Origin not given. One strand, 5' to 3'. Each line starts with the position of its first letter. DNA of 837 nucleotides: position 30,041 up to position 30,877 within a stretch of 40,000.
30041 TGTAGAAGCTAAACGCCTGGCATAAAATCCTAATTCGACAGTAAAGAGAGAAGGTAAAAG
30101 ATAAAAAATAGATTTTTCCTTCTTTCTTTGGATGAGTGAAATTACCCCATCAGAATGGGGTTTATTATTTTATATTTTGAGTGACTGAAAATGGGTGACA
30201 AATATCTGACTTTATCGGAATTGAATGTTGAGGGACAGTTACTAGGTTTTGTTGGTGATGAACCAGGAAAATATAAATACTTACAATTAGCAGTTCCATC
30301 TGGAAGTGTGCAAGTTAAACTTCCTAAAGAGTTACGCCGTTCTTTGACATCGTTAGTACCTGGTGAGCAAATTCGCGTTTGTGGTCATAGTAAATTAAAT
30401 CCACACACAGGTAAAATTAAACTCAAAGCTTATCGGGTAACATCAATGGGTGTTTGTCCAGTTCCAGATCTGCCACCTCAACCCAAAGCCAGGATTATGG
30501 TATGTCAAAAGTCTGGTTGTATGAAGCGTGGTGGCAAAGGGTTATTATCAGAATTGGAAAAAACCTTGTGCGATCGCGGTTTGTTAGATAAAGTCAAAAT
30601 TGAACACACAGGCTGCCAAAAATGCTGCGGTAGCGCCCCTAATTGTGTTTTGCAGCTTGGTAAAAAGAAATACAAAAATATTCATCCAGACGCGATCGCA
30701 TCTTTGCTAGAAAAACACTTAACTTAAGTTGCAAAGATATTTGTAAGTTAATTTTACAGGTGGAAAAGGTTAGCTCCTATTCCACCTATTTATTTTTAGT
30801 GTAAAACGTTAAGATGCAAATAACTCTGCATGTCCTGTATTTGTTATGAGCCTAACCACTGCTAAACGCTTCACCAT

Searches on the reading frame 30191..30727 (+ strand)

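Call 39: search_protein_families(library=ncbifam, proteins=[window:30191-30727:+], max_evalue=0.00001)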
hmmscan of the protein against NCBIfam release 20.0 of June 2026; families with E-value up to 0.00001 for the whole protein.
window:30191-30727:+ (178 aa): 2 families
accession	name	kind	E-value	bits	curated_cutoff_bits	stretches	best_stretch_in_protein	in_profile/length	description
TIGR01958.1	nuoE_fam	subfamily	5.4e-07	29.9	142.4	1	95-175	64-146/148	NADH-quinone oxidoreductase subunit NuoE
NF041613.1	fdxn_Azotob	equivalog_domain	4e-06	27.1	195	1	107-177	21-91/107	2Fe-2S ferredoxin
